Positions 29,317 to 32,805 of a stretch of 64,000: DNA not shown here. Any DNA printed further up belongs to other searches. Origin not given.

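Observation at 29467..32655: Ankyrin-repeat protein with two R-x4-H (HEPN-like) motifs in its C-terminal helical region, an RNase L-like layout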

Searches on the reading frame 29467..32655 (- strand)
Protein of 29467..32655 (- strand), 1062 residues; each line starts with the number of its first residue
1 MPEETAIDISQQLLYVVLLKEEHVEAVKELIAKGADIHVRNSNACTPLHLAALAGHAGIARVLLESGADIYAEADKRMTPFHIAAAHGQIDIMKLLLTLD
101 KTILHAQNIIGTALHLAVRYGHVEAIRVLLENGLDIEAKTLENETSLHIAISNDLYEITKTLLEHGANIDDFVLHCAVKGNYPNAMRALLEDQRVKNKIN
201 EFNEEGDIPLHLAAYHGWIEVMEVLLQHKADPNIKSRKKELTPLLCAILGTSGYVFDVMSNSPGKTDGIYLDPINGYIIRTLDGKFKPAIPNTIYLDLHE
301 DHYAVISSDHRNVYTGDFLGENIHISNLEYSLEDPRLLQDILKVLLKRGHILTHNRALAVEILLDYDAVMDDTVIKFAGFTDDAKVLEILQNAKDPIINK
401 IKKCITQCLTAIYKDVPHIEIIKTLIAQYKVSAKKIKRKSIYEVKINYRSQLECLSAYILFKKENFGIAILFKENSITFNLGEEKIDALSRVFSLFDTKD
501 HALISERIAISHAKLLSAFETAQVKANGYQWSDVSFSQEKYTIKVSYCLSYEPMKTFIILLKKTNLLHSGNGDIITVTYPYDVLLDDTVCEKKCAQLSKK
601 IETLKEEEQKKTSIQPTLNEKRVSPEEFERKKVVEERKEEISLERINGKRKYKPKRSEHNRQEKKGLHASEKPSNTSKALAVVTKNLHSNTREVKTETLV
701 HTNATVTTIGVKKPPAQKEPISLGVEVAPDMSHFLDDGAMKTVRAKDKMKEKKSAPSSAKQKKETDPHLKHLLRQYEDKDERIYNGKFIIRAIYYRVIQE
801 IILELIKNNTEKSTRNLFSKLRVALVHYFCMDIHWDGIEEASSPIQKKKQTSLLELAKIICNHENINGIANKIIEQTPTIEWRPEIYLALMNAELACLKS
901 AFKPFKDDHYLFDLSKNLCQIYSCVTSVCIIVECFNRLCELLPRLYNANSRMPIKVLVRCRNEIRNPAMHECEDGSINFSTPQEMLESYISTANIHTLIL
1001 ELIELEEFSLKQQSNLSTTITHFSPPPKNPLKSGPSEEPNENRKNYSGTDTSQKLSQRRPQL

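Call 3: search_protein_families(library=pfam, proteins=[window:29467-32655:-], max_evalue=1)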
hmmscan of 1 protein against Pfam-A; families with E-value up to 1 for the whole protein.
window:29467-32655:- (1062 aa): 7 families
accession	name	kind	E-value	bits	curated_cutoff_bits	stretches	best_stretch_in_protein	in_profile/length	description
PF12796.13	Ank_2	-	1.6e-39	134.7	27.3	3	21-98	7-81/90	Ankyrin repeats (3 copies)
PF00023.36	Ank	-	3.7e-36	121.6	21.1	6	206-236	2-32/33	Ankyrin repeat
PF13637.12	Ank_4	-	4.9e-35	119.2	22.7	6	19-64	5-50/50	Ankyrin repeats (many copies)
PF13606.12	Ank_3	-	1.7e-31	104.7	22.3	5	112-137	4-29/30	Ankyrin repeat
PF13857.12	Ank_5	-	4.8e-27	94.2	27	6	112-150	18-56/56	Ankyrin repeats (many copies)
PF24521.3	Ank_KRIT1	-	4.2e-09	36.7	80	3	82-165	23-107/149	KRIT1 ankyrin-repeats domain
PF23745.1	ANK_LRRK2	-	0.0067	16.7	27.5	1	49-140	36-124/130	LRRK2 ANK repeat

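Call 4: search_protein_families(library=ncbifam, proteins=[window:29467-32655:-], max_evalue=0.1)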
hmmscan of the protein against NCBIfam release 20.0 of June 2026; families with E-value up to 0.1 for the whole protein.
window:29467-32655:- (1062 aa): 5 families
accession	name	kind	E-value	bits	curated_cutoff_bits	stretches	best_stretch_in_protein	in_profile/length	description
NF043029.1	T4SS_AnkY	equivalog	3.2e-19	68.8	600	3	85-170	430-518/543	Dot/Icm T4SS effector AnkY/LegA9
NF041931.2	MzaA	equivalog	8.4e-19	67.9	800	3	19-99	10-90/726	MZA anti-phage system associated sigma-70 family RNA polymerase sigma factor MzaA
NF043023.1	T4SS_AnkH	equivalog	1.4e-12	47.1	600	2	22-98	10-86/467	Dot/Icm T4SS effector AnkH/LegA3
NF043028.1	T4SS_AnkX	equivalog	2.6e-10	39.1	1400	2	113-238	551-684/938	Dot/Icm T4SS effector AnkN/AnkX/LegA8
TIGR00870.1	trp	subfamily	7.6e-08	30.9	498.75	1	144-175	132-160/747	transient-receptor-potential calcium channel protein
